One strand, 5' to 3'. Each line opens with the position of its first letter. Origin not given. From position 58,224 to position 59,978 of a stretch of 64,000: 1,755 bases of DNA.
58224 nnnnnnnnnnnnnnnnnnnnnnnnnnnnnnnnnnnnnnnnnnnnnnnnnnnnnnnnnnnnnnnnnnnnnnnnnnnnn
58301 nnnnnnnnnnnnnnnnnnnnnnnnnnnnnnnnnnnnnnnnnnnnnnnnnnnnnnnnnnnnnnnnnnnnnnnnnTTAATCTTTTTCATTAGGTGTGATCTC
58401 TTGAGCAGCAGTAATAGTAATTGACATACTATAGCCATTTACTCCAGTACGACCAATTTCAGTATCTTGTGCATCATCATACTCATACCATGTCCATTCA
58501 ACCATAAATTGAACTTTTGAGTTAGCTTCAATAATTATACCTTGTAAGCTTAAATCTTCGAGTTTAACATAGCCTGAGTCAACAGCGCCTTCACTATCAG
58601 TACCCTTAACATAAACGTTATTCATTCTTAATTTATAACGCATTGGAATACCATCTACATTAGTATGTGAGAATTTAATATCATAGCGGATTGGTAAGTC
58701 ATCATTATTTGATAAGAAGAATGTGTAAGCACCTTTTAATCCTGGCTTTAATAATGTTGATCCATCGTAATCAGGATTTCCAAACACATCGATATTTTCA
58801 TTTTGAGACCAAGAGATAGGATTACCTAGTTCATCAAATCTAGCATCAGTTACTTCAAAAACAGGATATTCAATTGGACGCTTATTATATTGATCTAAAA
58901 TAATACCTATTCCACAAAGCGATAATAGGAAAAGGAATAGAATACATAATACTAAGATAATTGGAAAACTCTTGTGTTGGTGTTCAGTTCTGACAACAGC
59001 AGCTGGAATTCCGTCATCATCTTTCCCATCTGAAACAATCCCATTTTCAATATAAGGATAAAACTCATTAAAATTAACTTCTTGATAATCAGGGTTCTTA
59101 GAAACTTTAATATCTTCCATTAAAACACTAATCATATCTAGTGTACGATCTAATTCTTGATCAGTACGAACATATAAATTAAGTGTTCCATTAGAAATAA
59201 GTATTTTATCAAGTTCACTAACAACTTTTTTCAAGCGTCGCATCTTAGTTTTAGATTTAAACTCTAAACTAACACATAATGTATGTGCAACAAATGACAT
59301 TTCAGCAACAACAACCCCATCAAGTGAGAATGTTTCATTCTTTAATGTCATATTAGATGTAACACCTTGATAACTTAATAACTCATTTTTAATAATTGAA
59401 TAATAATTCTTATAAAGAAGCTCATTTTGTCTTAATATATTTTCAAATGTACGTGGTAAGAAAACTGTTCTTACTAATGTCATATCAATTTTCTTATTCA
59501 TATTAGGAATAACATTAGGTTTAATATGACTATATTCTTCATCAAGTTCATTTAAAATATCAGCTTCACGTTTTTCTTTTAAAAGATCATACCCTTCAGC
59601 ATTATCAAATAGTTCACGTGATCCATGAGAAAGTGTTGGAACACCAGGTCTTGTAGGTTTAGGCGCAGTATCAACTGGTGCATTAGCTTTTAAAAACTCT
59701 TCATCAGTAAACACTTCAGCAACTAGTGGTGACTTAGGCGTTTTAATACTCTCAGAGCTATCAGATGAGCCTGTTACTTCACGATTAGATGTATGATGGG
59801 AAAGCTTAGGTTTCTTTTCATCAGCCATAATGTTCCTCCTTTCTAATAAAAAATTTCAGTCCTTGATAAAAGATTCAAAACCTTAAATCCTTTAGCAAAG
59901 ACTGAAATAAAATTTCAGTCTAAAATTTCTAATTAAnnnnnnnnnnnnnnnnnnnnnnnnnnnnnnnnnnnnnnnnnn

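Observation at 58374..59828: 484-aa type-II membrane protein: large cytoplasmic domain fused through one TM to a TasA-like-paralogue ectodomain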

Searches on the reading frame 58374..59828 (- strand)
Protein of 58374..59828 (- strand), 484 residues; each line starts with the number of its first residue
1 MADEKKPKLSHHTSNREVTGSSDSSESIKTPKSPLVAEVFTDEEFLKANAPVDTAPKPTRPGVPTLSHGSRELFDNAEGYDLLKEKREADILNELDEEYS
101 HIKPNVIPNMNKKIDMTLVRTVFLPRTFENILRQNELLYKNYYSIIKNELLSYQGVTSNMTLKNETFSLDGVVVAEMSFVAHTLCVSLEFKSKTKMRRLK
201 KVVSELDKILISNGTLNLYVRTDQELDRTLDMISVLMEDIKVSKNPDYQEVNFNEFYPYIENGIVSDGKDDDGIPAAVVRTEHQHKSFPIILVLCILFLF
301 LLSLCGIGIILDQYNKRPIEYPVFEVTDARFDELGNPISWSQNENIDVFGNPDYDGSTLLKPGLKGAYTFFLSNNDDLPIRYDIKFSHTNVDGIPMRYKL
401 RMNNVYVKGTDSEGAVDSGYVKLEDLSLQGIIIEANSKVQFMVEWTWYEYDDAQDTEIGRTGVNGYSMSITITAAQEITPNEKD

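Call 3: search_protein_families(library=pfam, proteins=[window:58374-59828:-], max_evalue=1)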
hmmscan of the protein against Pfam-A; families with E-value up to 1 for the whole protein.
window:58374-59828:- (484 aa): 1 family
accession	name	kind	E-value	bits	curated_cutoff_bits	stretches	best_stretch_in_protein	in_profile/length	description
PF06480.20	FtsH_ext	-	0.36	11.5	25.5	0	242-267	20-45/103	FtsH Extracellular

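Call 4: search_protein_families(library=ncbifam, proteins=[window:58374-59828:-], max_evalue=1)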
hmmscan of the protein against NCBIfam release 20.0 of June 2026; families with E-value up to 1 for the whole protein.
window:58374-59828:- (484 aa): 1 family
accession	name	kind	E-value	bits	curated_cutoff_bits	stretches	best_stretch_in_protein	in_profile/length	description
NF045737.1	MPN070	equivalog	0.11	12.7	200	1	289-317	12-41/127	MPN070 family protein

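Call 7: find_homologous_proteins(query=window:58374-59828:-, max_evalue=0.001)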
Query window:58374-59828:- (484 aa): 2 proteins with E <= 0.001 among 8000 candidates.
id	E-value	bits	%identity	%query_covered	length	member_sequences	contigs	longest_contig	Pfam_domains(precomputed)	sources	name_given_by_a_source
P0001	0.0e+0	1090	100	100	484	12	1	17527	-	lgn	-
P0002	2.1e-244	829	76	100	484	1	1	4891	-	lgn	-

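Call 11: find_encoding_contigs(protein=P0002, flank=10000, max_places=5)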
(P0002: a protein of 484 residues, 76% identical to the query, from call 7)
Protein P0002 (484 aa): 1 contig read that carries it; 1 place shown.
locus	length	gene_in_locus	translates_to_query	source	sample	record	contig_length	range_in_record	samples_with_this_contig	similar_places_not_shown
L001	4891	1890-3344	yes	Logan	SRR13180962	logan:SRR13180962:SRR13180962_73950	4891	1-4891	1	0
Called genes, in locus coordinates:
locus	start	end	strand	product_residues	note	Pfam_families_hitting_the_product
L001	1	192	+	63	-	?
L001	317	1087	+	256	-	-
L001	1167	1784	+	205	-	-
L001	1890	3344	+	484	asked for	-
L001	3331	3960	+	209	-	-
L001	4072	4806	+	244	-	PF02661:Fic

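Call 15: predict_structure(alignment_id=A1)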
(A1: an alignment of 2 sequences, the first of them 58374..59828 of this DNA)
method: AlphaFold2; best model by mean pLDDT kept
length: 484 residues; sequences in the alignment: 2
mean_pLDDT: 40.3   pTM: 0.28
mean pLDDT of the five models: 40.3, 36.9, 35.1, 34.9, 32.6
residues with pLDDT >= 90: 0; 70-90: 8; 50-70: 125; < 50: 351
segments of 3 or more residues with pLDDT < 50: 1-128, 153-174, 186-193, 206-289, 311-363, 393-395, 397-424, 459-465, 478-484
pLDDT, mean of each block of 10 residues (from residue 1): 27 24 24 24 30 24 26 31 33 30 26 33 43 51 54 37 35 52 50 48 48 29 40 44 36 42 32 24 35 72 61 39 39 40 28 33 52 56 57 47 36 33 51 56 56 50 48 51 33
secondary structure, 60 per line:
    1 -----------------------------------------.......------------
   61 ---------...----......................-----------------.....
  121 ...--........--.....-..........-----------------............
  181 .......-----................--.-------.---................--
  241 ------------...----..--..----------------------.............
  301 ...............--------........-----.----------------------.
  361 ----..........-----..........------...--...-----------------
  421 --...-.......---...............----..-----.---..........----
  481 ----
elements in order: H42-48 H77-98 H116-123 H126-133 H136-140 H142-151 H169-187 H193-208 H223-238 H288-315 E324-331 E365-374 E380-389 E396-398 E401-403 E427-433 E437-451 E467-476

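Call 19: search_solved_structures(query=A1, max_evalue=10, show_alignments=2)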
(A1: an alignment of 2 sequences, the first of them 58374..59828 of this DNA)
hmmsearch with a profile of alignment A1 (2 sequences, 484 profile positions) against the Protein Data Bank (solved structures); distinct sequences matched with E-value up to 10: 0.

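Call 21: search_protein_families(library=phrogs, proteins=[window:58374-59828:-], max_evalue=1)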
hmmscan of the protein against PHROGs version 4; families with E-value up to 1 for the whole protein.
window:58374-59828:- (484 aa): 2 families
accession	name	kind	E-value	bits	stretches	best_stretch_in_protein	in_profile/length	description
phrog_36567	-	unknown function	0.076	14.4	1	196-257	27-88/99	-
phrog_11645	-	unknown function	0.28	12.1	1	160-205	1-47/62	-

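Call 22: search_protein_families(library=padloc, proteins=[window:58374-59828:-], max_evalue=1)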
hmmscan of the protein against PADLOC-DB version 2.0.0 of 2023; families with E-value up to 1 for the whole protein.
window:58374-59828:- (484 aa): 0 families

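Call 23: search_protein_representatives(alignment_id=A1)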
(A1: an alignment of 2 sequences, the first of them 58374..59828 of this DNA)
Query: 2 sequences, 484 profile positions. Proteins with E-value up to 0.001 (for the whole library): 1102; up to 1e-10: 262; up to 1e-30: 4. The best 150 are listed.
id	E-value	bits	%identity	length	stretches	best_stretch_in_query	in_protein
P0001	0.0e+00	1078.8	-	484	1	1-484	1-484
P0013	2.0e-48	181.7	-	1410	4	123-274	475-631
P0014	2.1e-45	171.7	-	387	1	125-474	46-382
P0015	1.6e-31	125.9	-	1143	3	136-259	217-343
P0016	2.5e-27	112.1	-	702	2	73-271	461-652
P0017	3.2e-27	111.8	-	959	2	74-271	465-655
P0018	8.0e-26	107.2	-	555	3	127-254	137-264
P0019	3.8e-25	104.9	-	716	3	123-261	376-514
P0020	2.0e-24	102.5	-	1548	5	140-254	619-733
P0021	5.9e-24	101.0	-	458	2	273-473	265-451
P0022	9.7e-24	100.3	-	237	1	237-472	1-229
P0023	2.4e-23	99.0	-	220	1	281-472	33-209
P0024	3.7e-23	98.4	-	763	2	123-259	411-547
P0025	6.9e-23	97.5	-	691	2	287-472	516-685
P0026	1.1e-22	96.8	-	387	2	122-261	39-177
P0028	7.0e-22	94.1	-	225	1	276-474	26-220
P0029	8.1e-22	93.9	-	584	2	122-259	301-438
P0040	1.8e-19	86.2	-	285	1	338-472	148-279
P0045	1.5e-18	83.2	-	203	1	286-474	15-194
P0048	3.2e-18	82.1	-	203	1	294-475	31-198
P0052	6.1e-18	81.1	-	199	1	287-478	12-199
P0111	2.4e-14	69.3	-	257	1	337-480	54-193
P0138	1.5e-13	66.7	-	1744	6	119-259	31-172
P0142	1.7e-13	66.5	-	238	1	339-476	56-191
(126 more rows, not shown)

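Call 24: search_protein_families(library=pfam, proteins=[P0013, P0015, P0016, P0018, P0019, P0026, P0138], max_evalue=0.01)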
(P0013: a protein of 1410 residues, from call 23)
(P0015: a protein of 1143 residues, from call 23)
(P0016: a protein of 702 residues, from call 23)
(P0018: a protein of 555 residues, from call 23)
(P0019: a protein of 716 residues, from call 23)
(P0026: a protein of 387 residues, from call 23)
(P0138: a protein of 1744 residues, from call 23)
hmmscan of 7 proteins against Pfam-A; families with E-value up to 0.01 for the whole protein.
P0013 (1410 aa): 1 family
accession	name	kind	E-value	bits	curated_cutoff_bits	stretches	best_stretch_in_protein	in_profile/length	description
PF01498.24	HTH_Tnp_Tc3_2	-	0.0075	17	31.5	0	283-306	46-69/72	Transposase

P0015 (1143 aa): 0 families

P0016 (702 aa): 0 families

P0018 (555 aa): 0 families

P0019 (716 aa): 2 families
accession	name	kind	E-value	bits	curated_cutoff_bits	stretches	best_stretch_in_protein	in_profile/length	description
PF07449.17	HyaE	-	0.00032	21.1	22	0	200-231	13-44/108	Hydrogenase-1 expression protein HyaE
PF02198.23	SAM_PNT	-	0.0019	18.6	24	0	407-440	23-56/83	Sterile alpha motif (SAM)/Pointed domain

P0026 (387 aa): 0 families

P0138 (1744 aa): 3 families
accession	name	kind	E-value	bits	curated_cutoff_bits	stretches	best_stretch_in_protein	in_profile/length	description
PF09823.15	DUF2357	-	4.1e-07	29.9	23.3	1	1411-1509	89-188/251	Domain of unknown function (DUF2357)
PF00167.24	FGF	-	0.00081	19.8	24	0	248-290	19-61/124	Fibroblast growth factor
PF16186.11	Arm_3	-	0.0013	18.8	28.8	0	322-335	29-42/53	Atypical Arm repeat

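Call 25: search_protein_families(library=pfam, proteins=[P0014, P0021, P0022, P0023, P0025, P0028, P0045, P0048, P0052, P0040], max_evalue=0.01)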
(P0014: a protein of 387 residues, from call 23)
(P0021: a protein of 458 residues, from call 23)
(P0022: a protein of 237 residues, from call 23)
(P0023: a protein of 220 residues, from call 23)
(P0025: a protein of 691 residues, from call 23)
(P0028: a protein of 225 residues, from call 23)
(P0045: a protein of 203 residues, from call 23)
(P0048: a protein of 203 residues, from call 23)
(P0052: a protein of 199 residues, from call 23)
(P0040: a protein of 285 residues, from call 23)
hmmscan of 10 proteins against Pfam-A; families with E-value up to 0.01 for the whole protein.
P0014 (387 aa): 0 families

P0021 (458 aa): 0 families

P0022 (237 aa): 0 families

P0023 (220 aa): 0 families

P0025 (691 aa): 0 families

P0028 (225 aa): 2 families
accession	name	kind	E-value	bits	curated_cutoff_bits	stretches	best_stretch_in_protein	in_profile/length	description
PF09716.15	ETRAMP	-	0.0023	18.4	29.1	1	12-61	28-76/81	Malarial early transcribed membrane protein (ETRAMP)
PF00957.27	Synaptobrevin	-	0.0056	16.9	26.4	0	14-56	43-85/89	Synaptobrevin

P0045 (203 aa): 0 families

P0048 (203 aa): 0 families

P0052 (199 aa): 0 families

P0040 (285 aa): 0 families

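Call 34: find_homologous_proteins(query=A4, max_evalue=0.00001)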
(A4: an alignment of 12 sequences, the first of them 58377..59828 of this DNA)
Query A4 (12 sequences) (484 aa, profile of the alignment): 4 proteins with E <= 0.00001 among 8000 candidates.
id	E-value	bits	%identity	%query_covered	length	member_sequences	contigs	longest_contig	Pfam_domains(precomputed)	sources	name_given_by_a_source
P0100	1.5e-149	517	33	31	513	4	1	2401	-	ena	-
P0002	3.6e-130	453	76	100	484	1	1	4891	-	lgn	-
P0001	1.5e-128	448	100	100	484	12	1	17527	-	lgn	-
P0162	1.5e-66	244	84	37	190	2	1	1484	-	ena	-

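Call 39: find_encoding_contigs(protein=P0014, flank=8000, max_places=4)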
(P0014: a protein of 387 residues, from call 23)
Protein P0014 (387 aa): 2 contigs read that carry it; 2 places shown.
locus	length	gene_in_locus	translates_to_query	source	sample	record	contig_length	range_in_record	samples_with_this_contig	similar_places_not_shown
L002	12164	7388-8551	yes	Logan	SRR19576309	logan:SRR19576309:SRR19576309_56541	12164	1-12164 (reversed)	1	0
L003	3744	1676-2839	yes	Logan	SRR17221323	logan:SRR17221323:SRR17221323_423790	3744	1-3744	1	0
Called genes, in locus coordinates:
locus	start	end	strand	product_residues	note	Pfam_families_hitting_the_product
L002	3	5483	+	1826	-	?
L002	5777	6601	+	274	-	-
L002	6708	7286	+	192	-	-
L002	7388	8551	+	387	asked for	-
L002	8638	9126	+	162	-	PF04073:tRNA_edit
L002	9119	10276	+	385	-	PF01306:LacY_symp, PF07690:MFS_1, PF12832:MFS_1_like, PF07690:MFS_1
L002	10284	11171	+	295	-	PF00491:Arginase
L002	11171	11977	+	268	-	PF02675:AdoMet_dc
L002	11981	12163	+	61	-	?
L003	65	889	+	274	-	-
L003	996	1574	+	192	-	-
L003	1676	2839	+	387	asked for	-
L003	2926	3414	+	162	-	PF04073:tRNA_edit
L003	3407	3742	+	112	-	?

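Call 40: search_protein_families(library=ncbifam, proteins=[L002:5777-6601:+, L002:6708-7286:+, L002:3-5483:+], max_evalue=0.01)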
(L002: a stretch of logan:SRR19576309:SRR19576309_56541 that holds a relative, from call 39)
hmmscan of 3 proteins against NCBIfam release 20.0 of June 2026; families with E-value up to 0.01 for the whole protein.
L002:5777-6601:+ (274 aa): 2 families
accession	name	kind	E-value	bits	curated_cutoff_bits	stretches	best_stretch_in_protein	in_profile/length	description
NF046067.1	SigPepSipWBacil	equivalog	1e-08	35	190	1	149-254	83-184/189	signal peptidase I SipW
TIGR02228.1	sigpep_I_arch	equivalog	3.5e-07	30.2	51.85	1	129-232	60-154/158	signal peptidase I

L002:6708-7286:+ (192 aa): 0 families

L002:3-5483:+ (1826 aa): 0 families

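Call 53: predict_structure(alignment_id=A6)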
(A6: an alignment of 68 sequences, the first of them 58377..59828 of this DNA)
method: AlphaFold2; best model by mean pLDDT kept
length: 484 residues; sequences in the alignment: 68
mean_pLDDT: 77.5   pTM: 0.42
mean pLDDT of the five models: 77.5, 77.1, 75.9, 76.0, 74.8
residues with pLDDT >= 90: 227; 70-90: 109; 50-70: 46; < 50: 102
segments of 3 or more residues with pLDDT < 50: 1-4, 8-72, 99-113, 270-273, 275-285
pLDDT, mean of each block of 10 residues (from residue 1): 44 38 35 37 46 41 39 58 77 61 45 52 92 97 98 98 97 97 94 79 65 88 95 95 98 97 80 44 56 95 95 81 89 85 76 71 91 95 96 94 97 77 97 97 91 84 87 87 58
secondary structure, 60 per line:
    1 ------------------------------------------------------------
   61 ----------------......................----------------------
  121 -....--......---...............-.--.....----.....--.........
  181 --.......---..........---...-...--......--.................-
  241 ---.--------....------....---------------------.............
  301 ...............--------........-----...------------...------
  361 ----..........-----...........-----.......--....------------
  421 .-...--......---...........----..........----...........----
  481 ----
elements in order: H77-98 E122-125 H128-133 H137-151 E156-160 E165-169 E172-180 E183-189 H193-202 E210-212 E215-220 H223-239 H253-256 E263-266 H288-315 E324-331 E337-339 E365-374 E380-390 E396-402 E405-408 E428-433 E437-447 H452-461 E466-476

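Call 56: fold_search(model_id=the predicted structure, library=pdb)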
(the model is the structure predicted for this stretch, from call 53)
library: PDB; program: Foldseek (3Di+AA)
matches with E <= 10: 1625; with E <= 0.001: 2
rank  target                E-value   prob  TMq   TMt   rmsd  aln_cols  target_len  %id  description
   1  8aur_A                1.6e-04  1.00  0.18  0.32   9.7       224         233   10  Cryo-EM structure of a TasA fibre (released 2022-11-30)
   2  5fr0                  9.2e-04  0.99  0.14  0.12  12.6       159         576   15  The details of glycolipid glycan hydrolysis by the structural analysis of a family 123 glycoside hydrolase from Clostrid (released 2016-03-30)
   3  5fqf_A                1.4e-03  0.99  0.15  0.12  12.3       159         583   14  The details of glycolipid glycan hydrolysis by the structural analysis of a family 123 glycoside hydrolase from Clostr (released 2016-03-30)
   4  5fqe_A                1.4e-03  0.99  0.14  0.12  12.7       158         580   15  The details of glycolipid glycan hydrolysis by the structural analysis of a family 123 glycoside hydrolase from Clostr (released 2016-03-30)
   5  2wmp_B                1.5e-03  0.99  0.15  0.45   6.2       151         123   10  Structure of the E. coli chaperone PapD in complex with the pilin domain of the PapGII adhesin (released 2010-08-25)
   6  3bfq_G                1.7e-03  0.97  0.15  0.38   6.4       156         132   10  Crystal structure of truncated FimG (FimGt) in complex with the donor strand peptide of FimF (DSF) (released 2008-03-04)
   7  7fe5_A                2.3e-03  0.97  0.13  0.29  13.8       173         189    8  AvmM Catalyzes Macrocyclization in Alchivemycin A Biosynthesis (released 2021-09-01)
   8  6tqr_A                2.4e-03  1.00  0.12  0.37   7.3       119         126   15  The crystal structure of the MSP domain of human VAP-A in complex with the Phospho-FFAT motif of STARD3. (released 2020-11-18)
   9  3me0_B                2.6e-03  0.99  0.17  0.49   5.9       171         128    9  Structure of the E. coli chaperone PAPD in complex with the pilin domain of the PapGII adhesin (released 2011-04-27)
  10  5iqo_A                2.7e-03  0.89  0.13  0.33   7.5       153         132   11  Crystal structure of the E. coli type 1 pilus subunit FimG (engineered variant with substitutions Q134E and S138E; N-t (released 2016-07-06)
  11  7fe0_A                2.9e-03  0.99  0.15  0.33  10.1       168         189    6  AvmM Catalyzes Macrocyclization in Alchivemycin A Biosynthesis (released 2021-09-01)
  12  5fqe_B                3.0e-03  0.97  0.14  0.12  12.3       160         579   15  The details of glycolipid glycan hydrolysis by the structural analysis of a family 123 glycoside hydrolase from Clostr (released 2016-03-30)
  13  5iqm_A                3.6e-03  0.95  0.14  0.36   6.9       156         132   11  Crystal structure of the E. coli type 1 pilus subunit FimG (engineered variant with substitution Q134E; N-terminal Fim (released 2016-07-06)
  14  8p4l_A                4.1e-03  0.95  0.14  0.13  10.0       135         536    8  Beta-N-acetylgalactosaminidase from Niabella aurantiaca (released 2024-01-17)
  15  3ac0_B                4.1e-03  0.87  0.12  0.08   9.5       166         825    7  Crystal structure of Beta-glucosidase from Kluyveromyces marxianus in complex with glucose (released 2010-08-11)
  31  9t2w_A                1.0e-02  1.00  0.18  0.54   4.7       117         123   14  YdhG-like domain-containing protein (Frataxin) from Listeria monocytogenes (released 2025-11-19)
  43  2oc6_A                1.4e-02  1.00  0.18  0.55   4.4       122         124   13  Crystal structure of a protein from the duf1801 family (ydhg, bsu05750) from bacillus subtilis at 1.75 A resolution (released 2007-01-16)
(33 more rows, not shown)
